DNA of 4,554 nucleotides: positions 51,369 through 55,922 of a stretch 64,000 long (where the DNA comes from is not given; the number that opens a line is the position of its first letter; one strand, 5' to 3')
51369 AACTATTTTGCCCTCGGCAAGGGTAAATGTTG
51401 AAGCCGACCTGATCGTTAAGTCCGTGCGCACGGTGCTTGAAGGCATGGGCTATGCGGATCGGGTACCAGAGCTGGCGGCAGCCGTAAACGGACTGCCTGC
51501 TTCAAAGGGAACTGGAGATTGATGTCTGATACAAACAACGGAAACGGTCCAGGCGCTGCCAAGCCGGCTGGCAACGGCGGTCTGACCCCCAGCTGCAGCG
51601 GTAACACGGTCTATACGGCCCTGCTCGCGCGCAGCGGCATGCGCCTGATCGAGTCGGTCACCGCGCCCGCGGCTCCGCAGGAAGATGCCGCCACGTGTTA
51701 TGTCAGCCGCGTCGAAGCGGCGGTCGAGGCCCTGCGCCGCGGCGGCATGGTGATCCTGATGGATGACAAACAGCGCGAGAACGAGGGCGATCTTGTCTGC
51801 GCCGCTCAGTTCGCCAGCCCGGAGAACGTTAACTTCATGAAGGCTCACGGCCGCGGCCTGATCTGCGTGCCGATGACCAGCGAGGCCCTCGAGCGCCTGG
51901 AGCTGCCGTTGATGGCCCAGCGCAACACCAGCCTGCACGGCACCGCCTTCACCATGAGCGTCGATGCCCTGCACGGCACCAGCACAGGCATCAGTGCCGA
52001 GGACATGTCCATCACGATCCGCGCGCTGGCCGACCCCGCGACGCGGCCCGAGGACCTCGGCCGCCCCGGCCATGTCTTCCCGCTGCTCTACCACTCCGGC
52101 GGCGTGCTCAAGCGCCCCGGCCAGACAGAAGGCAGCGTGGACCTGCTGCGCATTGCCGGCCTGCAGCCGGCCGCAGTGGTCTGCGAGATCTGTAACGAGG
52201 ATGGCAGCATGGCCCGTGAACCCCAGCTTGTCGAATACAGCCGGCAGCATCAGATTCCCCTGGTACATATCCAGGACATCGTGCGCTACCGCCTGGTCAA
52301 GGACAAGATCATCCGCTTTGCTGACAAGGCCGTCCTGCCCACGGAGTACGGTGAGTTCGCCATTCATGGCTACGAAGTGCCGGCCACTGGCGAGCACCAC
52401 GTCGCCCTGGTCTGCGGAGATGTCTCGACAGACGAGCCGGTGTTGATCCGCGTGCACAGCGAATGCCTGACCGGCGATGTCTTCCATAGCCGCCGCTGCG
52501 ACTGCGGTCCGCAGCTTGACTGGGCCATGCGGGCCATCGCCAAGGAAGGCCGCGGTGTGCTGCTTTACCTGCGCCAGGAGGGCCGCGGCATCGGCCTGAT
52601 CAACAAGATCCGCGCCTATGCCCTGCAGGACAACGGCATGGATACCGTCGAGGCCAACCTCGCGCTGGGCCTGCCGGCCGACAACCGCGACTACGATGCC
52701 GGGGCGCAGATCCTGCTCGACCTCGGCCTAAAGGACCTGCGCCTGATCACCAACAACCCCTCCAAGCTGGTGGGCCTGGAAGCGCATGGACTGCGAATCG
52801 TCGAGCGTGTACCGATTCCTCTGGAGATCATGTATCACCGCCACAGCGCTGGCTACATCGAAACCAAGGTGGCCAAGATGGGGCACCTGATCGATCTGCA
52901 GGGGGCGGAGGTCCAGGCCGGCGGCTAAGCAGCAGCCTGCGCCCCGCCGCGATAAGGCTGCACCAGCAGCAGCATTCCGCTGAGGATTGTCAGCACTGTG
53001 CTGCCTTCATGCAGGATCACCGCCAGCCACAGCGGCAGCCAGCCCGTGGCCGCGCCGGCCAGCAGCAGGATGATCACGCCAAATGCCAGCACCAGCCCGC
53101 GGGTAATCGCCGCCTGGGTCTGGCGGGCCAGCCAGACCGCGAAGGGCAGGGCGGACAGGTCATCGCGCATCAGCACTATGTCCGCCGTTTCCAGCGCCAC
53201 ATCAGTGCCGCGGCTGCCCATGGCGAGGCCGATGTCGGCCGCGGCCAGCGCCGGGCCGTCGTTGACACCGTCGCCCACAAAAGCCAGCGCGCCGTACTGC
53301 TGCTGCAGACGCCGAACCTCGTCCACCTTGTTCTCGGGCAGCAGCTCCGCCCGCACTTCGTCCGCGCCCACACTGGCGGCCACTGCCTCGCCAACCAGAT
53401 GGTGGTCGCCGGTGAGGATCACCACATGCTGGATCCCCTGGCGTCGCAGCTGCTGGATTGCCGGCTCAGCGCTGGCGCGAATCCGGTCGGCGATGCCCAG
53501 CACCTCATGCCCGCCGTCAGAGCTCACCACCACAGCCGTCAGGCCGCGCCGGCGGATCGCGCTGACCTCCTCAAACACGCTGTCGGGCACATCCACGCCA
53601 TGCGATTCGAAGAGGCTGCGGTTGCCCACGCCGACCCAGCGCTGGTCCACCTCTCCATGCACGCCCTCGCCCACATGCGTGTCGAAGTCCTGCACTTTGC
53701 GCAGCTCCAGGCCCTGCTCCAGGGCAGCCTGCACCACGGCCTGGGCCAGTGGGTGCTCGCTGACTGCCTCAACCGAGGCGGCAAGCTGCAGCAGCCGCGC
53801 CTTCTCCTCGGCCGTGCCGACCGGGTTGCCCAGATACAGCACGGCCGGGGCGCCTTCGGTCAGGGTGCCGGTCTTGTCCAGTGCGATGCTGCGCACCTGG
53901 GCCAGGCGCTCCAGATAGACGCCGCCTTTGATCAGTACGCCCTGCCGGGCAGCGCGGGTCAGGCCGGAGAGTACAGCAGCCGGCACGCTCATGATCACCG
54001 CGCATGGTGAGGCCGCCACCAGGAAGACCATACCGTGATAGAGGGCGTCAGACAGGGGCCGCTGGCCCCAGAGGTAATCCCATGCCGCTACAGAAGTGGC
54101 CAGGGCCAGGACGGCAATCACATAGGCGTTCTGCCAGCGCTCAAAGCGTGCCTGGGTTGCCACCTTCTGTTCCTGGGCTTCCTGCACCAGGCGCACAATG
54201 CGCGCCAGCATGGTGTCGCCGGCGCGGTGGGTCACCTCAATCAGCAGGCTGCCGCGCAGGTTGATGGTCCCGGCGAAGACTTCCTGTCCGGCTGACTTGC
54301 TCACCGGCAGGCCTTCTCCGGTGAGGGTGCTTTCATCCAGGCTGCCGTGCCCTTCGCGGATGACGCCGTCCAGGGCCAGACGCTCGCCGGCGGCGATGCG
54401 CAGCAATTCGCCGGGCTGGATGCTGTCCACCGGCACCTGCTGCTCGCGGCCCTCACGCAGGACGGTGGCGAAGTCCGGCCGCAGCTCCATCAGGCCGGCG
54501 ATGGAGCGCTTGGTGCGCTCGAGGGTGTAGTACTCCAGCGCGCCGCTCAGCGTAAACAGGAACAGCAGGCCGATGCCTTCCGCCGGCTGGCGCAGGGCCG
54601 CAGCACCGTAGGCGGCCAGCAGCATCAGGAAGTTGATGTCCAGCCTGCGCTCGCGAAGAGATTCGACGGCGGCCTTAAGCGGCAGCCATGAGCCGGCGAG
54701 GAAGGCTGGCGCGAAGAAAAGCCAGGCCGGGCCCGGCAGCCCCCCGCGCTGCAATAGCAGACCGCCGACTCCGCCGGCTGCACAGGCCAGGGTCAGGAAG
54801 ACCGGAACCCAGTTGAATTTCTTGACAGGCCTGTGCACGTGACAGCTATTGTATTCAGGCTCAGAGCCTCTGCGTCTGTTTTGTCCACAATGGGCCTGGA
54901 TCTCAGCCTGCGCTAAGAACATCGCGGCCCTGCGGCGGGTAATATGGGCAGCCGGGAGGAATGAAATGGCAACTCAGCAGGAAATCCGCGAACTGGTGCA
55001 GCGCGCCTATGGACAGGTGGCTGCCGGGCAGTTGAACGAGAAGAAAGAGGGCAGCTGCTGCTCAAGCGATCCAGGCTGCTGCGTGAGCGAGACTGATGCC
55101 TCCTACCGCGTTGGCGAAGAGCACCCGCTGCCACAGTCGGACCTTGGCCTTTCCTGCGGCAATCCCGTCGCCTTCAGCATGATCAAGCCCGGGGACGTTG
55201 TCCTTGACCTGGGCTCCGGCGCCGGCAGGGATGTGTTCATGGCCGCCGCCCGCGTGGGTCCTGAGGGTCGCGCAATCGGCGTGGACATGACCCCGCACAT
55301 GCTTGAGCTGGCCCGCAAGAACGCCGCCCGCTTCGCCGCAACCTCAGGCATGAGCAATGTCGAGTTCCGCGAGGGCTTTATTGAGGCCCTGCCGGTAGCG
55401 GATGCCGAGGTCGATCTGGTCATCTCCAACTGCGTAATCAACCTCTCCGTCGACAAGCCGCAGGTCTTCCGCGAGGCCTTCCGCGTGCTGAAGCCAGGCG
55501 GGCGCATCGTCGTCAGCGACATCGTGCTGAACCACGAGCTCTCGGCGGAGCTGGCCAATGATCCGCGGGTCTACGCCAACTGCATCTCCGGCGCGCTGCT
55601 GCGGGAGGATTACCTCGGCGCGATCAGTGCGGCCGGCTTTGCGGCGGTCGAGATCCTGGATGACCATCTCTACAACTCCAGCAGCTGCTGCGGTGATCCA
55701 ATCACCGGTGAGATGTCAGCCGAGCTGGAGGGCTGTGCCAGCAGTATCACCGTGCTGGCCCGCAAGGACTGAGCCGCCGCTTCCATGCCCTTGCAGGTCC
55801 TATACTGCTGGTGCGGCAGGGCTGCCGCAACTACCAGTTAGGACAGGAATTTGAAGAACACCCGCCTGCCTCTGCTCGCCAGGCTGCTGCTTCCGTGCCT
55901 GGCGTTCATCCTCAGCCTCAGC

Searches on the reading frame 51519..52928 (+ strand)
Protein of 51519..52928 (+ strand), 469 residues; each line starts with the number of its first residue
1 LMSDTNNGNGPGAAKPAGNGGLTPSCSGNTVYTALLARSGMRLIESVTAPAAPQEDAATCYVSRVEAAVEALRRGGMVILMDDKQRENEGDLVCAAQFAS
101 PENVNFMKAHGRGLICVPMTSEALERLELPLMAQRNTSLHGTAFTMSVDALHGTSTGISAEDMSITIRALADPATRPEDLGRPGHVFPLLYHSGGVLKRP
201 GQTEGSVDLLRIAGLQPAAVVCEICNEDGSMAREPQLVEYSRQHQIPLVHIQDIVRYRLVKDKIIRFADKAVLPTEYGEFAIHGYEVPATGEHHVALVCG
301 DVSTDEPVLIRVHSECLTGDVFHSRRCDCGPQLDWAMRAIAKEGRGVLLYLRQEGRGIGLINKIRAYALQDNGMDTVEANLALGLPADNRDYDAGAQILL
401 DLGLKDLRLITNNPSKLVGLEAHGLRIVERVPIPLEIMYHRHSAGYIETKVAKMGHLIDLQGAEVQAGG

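Call 25: search_protein_families(library=pfam, proteins=[window:51519-52928:+], max_evalue=0.001)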
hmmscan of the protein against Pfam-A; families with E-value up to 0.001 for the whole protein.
window:51519-52928:+ (469 aa): 2 families
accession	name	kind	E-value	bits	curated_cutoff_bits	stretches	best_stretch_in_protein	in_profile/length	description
PF00926.24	DHBP_synthase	-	3.1e-81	271.9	26.4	1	66-257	1-191/191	3,4-dihydroxy-2-butanone 4-phosphate synthase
PF00925.25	GTP_cyclohydro2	-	8e-72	240.6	23.3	1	270-432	5-165/165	GTP cyclohydrolase II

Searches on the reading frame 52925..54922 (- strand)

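Call 25: search_protein_families(library=pfam, proteins=[window:52925-54922:-], max_evalue=0.001)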
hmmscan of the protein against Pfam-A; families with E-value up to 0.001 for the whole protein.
window:52925-54922:- (665 aa): 3 families
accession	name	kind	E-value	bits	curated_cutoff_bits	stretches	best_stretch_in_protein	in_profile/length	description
PF00122.25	E1-E2_ATPase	-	8.7e-49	165.9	28.1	1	146-327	1-181/181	E1-E2 ATPase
PF00702.32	Hydrolase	-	2.9e-28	100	26.4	1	344-563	2-191/191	haloacid dehalogenase-like hydrolase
PF12710.13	HAD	-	3.1e-05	24.9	27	1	449-559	42-188/189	haloacid dehalogenase-like hydrolase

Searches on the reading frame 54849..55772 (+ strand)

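Call 25: search_protein_families(library=pfam, proteins=[window:54849-55772:+], max_evalue=0.001)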
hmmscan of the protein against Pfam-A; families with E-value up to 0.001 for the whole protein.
window:54849-55772:+ (307 aa): 13 families
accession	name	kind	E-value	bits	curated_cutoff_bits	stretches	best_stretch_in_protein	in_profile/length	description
PF13847.12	Methyltransf_31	-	8.9e-37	126.4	27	1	112-251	1-133/145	Methyltransferase domain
PF13649.12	Methyltransf_25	-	1.4e-21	77.4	27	1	118-218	1-97/97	Methyltransferase domain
PF08241.18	Methyltransf_11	-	3.5e-20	72.9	21.2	1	119-222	1-95/95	Methyltransferase domain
PF01209.24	Ubie_methyltran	-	7.7e-16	58.6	20.1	1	112-223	45-152/233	ubiE/COQ5 methyltransferase family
PF08242.18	Methyltransf_12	-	2.8e-12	47.6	30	1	119-220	1-98/98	Methyltransferase domain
PF13489.12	Methyltransf_23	-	5.9e-08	33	27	1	112-235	20-128/164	Methyltransferase domain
PF01135.25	PCMT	-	1.4e-07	32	20.3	1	111-222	70-171/210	Protein-L-isoaspartate(D-aspartate) O-methyltransferase (PCMT)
PF06325.19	PrmA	-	8.3e-07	29.2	22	1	111-228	158-264/296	Ribosomal protein L11 methyltransferase (PrmA)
PF24675.1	NpmA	-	7.3e-06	25.9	60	1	116-184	25-92/214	16S rRNA (adenine(1408)-N(1))-methyltransferase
PF08123.19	DOT1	-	8.7e-06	25.9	23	1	112-228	40-162/205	Histone methylation protein DOT1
PF05175.20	MTS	-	7.1e-05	22.9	23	1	116-233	33-146/170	Methyltransferase small domain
PF20922.3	Anamorsin_N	-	8.3e-05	22.8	27.1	1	150-230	15-95/163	Anamorsin, N-terminal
PF01728.25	FtsJ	-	0.00011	22.7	24.1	1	109-202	16-106/181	FtsJ-like methyltransferase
